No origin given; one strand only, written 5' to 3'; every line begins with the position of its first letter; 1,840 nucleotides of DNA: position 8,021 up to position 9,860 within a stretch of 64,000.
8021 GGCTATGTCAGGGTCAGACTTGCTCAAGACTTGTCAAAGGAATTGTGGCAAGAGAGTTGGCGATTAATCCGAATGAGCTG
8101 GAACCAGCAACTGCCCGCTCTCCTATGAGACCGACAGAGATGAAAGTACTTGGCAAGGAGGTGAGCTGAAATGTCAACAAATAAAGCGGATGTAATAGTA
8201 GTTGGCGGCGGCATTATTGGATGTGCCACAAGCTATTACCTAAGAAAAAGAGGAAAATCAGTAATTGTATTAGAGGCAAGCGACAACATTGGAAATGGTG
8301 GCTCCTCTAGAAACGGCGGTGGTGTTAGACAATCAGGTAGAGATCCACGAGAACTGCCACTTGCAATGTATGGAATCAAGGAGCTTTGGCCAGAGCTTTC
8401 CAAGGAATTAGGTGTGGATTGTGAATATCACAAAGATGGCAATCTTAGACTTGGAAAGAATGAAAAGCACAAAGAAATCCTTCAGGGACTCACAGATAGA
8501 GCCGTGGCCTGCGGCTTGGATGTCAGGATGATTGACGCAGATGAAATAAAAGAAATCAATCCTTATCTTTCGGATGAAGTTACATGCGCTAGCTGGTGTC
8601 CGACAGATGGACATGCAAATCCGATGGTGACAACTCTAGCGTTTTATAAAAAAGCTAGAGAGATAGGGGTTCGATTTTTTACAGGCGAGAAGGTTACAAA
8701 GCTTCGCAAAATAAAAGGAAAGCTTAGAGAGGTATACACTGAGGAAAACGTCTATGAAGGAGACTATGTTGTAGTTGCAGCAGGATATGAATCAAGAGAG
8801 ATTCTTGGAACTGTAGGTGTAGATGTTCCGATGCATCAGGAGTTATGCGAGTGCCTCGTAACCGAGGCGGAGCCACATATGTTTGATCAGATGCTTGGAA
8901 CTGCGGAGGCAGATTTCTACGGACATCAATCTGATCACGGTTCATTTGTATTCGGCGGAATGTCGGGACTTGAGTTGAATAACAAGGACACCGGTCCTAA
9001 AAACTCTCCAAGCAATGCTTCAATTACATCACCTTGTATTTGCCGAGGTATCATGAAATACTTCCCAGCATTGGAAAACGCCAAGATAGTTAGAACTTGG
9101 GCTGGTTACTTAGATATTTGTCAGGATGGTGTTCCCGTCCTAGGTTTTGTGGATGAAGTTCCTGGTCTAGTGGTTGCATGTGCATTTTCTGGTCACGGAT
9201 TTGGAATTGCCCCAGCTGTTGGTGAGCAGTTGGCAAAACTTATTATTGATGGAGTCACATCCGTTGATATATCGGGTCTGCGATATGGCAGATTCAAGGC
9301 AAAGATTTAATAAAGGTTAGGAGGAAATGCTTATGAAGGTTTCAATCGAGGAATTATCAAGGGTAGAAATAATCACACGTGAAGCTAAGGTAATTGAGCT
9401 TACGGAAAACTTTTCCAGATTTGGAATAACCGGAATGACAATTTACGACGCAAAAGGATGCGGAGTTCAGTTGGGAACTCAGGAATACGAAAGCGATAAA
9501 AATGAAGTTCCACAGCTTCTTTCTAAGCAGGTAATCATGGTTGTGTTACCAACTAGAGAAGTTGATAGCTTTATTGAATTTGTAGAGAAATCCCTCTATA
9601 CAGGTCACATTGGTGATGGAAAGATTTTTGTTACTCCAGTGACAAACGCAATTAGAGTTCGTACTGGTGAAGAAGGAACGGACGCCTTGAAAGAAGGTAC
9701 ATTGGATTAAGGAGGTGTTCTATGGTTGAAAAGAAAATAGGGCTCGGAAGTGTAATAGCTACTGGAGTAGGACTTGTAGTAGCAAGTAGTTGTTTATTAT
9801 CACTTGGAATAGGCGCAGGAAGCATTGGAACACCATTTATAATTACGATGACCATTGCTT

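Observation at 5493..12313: Putative nitrogen-scavenging amine/amino-acid dehydrogenase system in an anaerobe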

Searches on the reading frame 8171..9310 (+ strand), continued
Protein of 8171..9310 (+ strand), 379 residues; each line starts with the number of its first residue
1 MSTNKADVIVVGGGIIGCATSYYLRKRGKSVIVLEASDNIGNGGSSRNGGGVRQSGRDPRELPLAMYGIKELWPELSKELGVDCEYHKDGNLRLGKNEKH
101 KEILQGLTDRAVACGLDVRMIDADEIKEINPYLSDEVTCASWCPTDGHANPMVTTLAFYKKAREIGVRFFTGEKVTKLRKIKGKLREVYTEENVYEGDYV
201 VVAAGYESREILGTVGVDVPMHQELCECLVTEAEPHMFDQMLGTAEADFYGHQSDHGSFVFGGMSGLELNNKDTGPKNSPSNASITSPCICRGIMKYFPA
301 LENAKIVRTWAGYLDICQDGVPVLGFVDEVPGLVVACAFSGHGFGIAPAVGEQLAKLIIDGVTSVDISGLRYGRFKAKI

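Call 57: search_protein_families(library=ncbifam, proteins=[L156:14443-15762:+, L004:11125-12288:+, L004:4283-5353:+, L004:5369-6517:+, L004:6546-7682:+], max_evalue=1e-10)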
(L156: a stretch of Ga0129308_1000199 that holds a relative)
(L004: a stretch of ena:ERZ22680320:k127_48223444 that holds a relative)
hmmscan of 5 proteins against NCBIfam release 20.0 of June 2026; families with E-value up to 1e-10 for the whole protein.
L156:14443-15762:+ (440 aa): 5 families
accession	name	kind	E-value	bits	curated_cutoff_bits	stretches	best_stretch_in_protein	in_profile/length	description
TIGR00653.1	GlnA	equivalog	2.2e-171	570.7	429.15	1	8-440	2-461/462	type I glutamate--ammonia ligase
TIGR03105.1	gln_synth_III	equivalog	5.9e-114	380.9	469.6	1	11-440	3-434/435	type III glutamate--ammonia ligase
NF007006.0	PRK09469.1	equivalog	3.7e-96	322.5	845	2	150-437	175-464/469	glutamate--ammonia ligase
NF045547.1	GGputSyn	equivalog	5.2e-93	312.1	650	1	6-435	2-438/438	gamma-glutamylputrescine synthetase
NF041605.1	gln_syn_GlnII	equivalog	3.7e-11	42.7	500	1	50-348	35-323/333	glutamine synthetase GlnII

L004:11125-12288:+ (387 aa): 12 families
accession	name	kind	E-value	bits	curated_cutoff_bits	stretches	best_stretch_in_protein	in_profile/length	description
NF011717.0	PRK15138.1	equivalog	1.4e-87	294.3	645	1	1-351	1-352/387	alcohol dehydrogenase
NF053866.1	CholDhdGbsBBac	equivalog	6.3e-43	146.9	550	1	6-386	12-391/392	choline dehydrogenase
TIGR02638.1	lactal_redase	equivalog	8.1e-43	146.6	523.15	1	7-363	5-361/379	lactaldehyde reductase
NF058672.1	4HyButDHCUPNE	equivalog_domain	1e-42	146.7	500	1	10-369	8-362/378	4-hydroxybutyrate dehydrogenase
NF041833.1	Fe_ADH_ErcA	equivalog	5.1e-42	144.3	550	1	8-385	7-381/382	alcohol dehydrogenase-like regulatory protein ErcA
NF007363.0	PRK09860.1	equivalog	3.5e-40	138.3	581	1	5-384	5-381/383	L-threonine dehydrogenase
NF007911.0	PRK10624.1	equivalog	3.6e-38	131.5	537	1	12-384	11-380/382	lactaldehyde reductase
NF010378.0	PRK13805.1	equivalog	1.3e-34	119.2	951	1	3-353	456-828/872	bifunctional acetaldehyde-CoA/alcohol dehydrogenase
TIGR03405.1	Phn_Fe-ADH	equivalog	1.3e-27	96.6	423.7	1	7-361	2-345/355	iron-containing alcohol dehydrogenase PsrA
NF011998.0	PRK15454.1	equivalog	3.1e-27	95.3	556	1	6-382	24-391/395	ethanolamine utilization ethanol dehydrogenase EutG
NF050025.1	SulfAcetaldRedSarD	equivalog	1e-23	83.8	700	1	42-361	41-360/385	sulfoacetaldehyde reductase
TIGR04266.1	NDMA_methanol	equivalog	3e-19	69.1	625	1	43-349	49-358/420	NDMA-dependent methanol dehydrogenase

L004:4283-5353:+ (356 aa): 4 families
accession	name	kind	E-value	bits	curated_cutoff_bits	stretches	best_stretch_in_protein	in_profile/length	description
NF007048.0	PRK09501.1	equivalog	9e-77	258.3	582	1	28-355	17-345/348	spermidine/putrescine ABC transporter substrate-binding protein PotD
NF007962.0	PRK10682.1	equivalog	1e-32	113.6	636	1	30-355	23-367/370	spermidine/putrescine ABC transporter substrate-binding protein PotF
NF043073.1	MMSYN1_0195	equivalog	2.4e-18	65.7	1250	1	39-119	600-677/1021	spermidine/putrescine ABC transporter permease/substrate-binding protein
NF041888.1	ABC_SBP_YdcS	equivalog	7.7e-15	54.6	725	0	10-165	4-166/379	putative ABC transporter substrate-binding protein YdcS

L004:5369-6517:+ (382 aa): 10 families
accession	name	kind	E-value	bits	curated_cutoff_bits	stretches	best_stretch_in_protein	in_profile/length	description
NF004848.0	PRK06199.1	subfamily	3.8e-121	404.7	362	1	2-382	6-379/379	tyramine oxidase subunit B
TIGR03944.1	dehyd_SbnB_fam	equivalog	6.7e-37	127.2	326.9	1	69-252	48-226/327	2,3-diaminopropionate biosynthesis protein SbnB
NF006379.0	PRK08618.1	equivalog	1.4e-28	100.2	417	1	74-258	50-225/326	ornithine cyclodeaminase family protein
TIGR02371.1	ala_DH_arch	equivalog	1.7e-27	96.5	409.15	1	76-255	53-222/325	alanine dehydrogenase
NF004793.0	PRK06141.1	equivalog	2.8e-24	85.7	322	1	72-263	47-229/314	bifunctional Delta(1)-pyrroline-2-carboxylate/Delta(1)-piperideine-2-carboxylate reductase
NF005762.1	PRK07589.1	equivalog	3.7e-20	72.1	350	1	90-251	66-220/334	ornithine cyclodeaminase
NF045643.1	ImmsucRedBhcD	equivalog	1.3e-17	64.2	500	0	90-162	65-137/321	iminosuccinate reductase BhcD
NF006141.0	PRK08291.1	equivalog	5.5e-14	51.9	408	0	100-256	79-228/330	cyclodeaminase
TIGR02992.1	ectoine_eutC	equivalog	2e-12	46.8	471.65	0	103-256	79-225/326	ectoine utilization protein EutC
NF005011.0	PRK06407.1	subfamily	5.5e-12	45.5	337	1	76-228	51-189/302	ornithine cyclodeaminase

L004:6546-7682:+ (378 aa): 11 families
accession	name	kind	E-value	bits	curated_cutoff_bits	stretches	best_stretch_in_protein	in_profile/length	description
NF004848.0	PRK06199.1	subfamily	2.1e-155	517.5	362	1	6-377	7-378/379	tyramine oxidase subunit B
TIGR03944.1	dehyd_SbnB_fam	equivalog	1.3e-44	152.6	326.9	1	9-277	2-247/327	2,3-diaminopropionate biosynthesis protein SbnB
NF006379.0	PRK08618.1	equivalog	2.5e-38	132.2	417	1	74-370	47-325/326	ornithine cyclodeaminase family protein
TIGR02371.1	ala_DH_arch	equivalog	6.1e-36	124.2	409.15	1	79-371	53-324/325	alanine dehydrogenase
NF004793.0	PRK06141.1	equivalog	4.1e-26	91.7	322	1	72-261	44-222/314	bifunctional Delta(1)-pyrroline-2-carboxylate/Delta(1)-piperideine-2-carboxylate reductase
NF006141.0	PRK08291.1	equivalog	2e-23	82.9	408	1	83-369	60-328/330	cyclodeaminase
TIGR02992.1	ectoine_eutC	equivalog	1.1e-21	77.3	471.65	1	83-369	57-325/326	ectoine utilization protein EutC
NF045643.1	ImmsucRedBhcD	equivalog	2.1e-17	63.5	500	0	91-228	63-195/321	iminosuccinate reductase BhcD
NF005762.1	PRK07589.1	equivalog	1.7e-15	56.8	350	1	93-228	66-197/334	ornithine cyclodeaminase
NF005296.0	PRK06823.1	equivalog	3.6e-14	52.5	438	1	83-353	56-306/315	ornithine cyclodeaminase family protein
NF005603.0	PRK07340.1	equivalog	3.5e-13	49.5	266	1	77-269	52-230/307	delta(1)-pyrroline-2-carboxylate reductase family protein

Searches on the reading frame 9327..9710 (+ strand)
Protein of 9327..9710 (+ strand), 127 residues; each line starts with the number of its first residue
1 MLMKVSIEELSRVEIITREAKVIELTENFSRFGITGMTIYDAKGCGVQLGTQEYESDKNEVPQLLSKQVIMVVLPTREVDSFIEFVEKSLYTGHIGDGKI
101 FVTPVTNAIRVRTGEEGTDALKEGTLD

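Call 3: search_protein_families(library=pfam, proteins=[window:9327-9710:+], max_evalue=0.01)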
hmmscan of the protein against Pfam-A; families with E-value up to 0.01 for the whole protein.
window:9327-9710:+ (127 aa): 1 family
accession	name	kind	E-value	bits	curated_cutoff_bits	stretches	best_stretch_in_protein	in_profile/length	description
PF00543.27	P-II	-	5.3e-21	75.3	25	1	12-115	3-102/102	Nitrogen regulatory protein P-II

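Call 4: search_protein_families(library=ncbifam, proteins=[window:9327-9710:+], max_evalue=0.01)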
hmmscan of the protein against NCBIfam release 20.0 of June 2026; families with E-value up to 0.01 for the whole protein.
window:9327-9710:+ (127 aa): 2 families
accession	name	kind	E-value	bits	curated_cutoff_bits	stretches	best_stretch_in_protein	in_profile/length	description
NF007946.0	PRK10665.1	equivalog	1.7e-19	70.7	181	1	13-120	4-111/112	P-II family nitrogen regulator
NF008111.0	PRK10858.1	equivalog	4.8e-19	68.8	202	1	12-120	3-111/112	nitrogen regulatory protein P-II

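Call 46: search_solved_structures(query=window:9327-9710:+, max_evalue=0.00001, show_alignments=2)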
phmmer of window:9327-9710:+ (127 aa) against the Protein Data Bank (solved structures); distinct sequences matched with E-value up to 0.00001: 41.
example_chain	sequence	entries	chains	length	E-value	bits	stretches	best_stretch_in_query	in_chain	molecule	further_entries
4ush_A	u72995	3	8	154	3.4e-19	72.4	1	11-122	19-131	NITROGEN REGULATORY PROTEIN PII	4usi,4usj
2j9d_E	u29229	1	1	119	2e-18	70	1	10-123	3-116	HYPOTHETICAL NITROGEN REGULATORY PII-LIKE PROTEIN MJ0059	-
2j9c_A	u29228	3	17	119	4.1e-18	69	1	10-123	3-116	HYPOTHETICAL NITROGEN REGULATORY PII-LIKE PROTEIN MJ0059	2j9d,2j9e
2eg1_A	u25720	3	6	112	5.6e-18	68.5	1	11-120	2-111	Nitrogen regulatory protein P-II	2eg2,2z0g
2xul_A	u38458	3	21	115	9.9e-18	67.7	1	11-121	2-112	NITROGEN REGULATORY PROTEIN P-II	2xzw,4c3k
4rx6_A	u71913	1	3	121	1.6e-17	67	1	9-121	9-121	Nitrogen regulatory PII-like protein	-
1hwu_A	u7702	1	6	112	1.6e-17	67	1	12-120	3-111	PII PROTEIN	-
8wm7_E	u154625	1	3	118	1.9e-17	66.8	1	11-121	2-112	Nitrogen regulatory protein P-II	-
2jj4_D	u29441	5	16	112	2e-17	66.8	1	11-121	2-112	NITROGEN REGULATORY PROTEIN P-II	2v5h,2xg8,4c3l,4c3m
4r25_A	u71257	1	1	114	2.3e-17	66.6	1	10-121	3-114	Nitrogen regulatory PII-like protein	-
7p52_A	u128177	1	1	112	2.4e-17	66.5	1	11-121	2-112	Nitrogen regulatory protein GlnK1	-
1qy7_A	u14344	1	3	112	3.2e-17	66.1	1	11-121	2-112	Nitrogen regulatory protein P-II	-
1pil_A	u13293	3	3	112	3.4e-17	66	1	11-119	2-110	SIGNAL TRANSDUCING PROTEIN P2 | PII | Nitrogen regulatory protein P-II 1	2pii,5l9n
2o66_A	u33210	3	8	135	3.8e-17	65.8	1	10-122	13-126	PII protein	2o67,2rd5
3n5b_A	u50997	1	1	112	3.9e-17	65.8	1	11-120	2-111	Nitrogen regulatory protein P-II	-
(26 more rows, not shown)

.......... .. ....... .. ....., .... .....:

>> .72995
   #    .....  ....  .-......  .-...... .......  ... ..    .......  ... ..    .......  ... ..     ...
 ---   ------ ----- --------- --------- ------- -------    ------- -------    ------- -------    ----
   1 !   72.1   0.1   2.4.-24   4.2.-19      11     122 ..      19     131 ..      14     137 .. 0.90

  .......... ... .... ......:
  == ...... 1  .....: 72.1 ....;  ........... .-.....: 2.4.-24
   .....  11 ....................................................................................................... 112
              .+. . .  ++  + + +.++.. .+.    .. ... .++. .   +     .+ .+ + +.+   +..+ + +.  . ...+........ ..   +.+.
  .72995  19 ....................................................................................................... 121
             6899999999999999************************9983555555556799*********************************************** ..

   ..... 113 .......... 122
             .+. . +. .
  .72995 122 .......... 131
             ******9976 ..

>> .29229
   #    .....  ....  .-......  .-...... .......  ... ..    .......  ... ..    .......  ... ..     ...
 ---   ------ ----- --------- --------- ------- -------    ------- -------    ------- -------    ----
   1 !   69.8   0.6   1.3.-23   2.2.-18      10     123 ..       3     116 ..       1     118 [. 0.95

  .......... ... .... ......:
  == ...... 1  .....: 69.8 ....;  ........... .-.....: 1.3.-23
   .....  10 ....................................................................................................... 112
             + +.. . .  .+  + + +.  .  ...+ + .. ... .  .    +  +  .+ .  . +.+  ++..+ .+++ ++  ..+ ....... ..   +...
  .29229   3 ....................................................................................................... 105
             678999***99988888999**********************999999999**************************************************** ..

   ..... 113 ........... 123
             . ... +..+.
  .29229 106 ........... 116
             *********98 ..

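Call 85: find_homologous_proteins(query=window:9327-9710:+, max_evalue=1e-10)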
Query window:9327-9710:+ (127 aa): 3257 proteins with E <= 1e-10 among 3763 candidates; the best 120 are listed.
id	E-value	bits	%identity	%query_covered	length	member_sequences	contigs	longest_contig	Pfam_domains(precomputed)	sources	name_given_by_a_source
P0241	9.3e-74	263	98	100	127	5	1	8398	PF00543.28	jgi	-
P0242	1.8e-63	230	87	98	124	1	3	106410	PF00543.28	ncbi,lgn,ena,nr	ncbi:MAG: P-II family nitrogen regulator [Coprococcus sp.]|nr:P-II family nitrogen regulator [Coproc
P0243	2.0e-63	230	86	98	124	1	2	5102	PF00543.28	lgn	-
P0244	2.8e-63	229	85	98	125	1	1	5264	PF00543.28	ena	-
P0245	3.0e-63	229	84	98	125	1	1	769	PF00543.28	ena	-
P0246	3.7e-63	229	85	98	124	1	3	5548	PF00543.28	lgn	-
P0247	4.5e-63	229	86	100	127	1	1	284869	PF00543.28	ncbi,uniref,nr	ncbi:P-II family nitrogen regulator [Pseudobutyrivibrio xylanivorans]|uniref:P-II family nitrogen re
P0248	5.2e-63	228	83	100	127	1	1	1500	PF00543.28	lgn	-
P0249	5.8e-63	228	84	98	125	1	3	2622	PF00543.28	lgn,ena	-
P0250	6.2e-63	228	84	98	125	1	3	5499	PF00543.28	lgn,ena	-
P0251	6.8e-63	228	83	98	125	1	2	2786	PF00543.28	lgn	-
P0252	7.7e-63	228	86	98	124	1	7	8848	PF00543.28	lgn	-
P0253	8.0e-63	228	86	98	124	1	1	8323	PF00543.28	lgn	-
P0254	8.2e-63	228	83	98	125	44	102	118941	PF00543.28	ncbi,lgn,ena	-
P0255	1.5e-62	227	83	98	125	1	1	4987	PF00543.28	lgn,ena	-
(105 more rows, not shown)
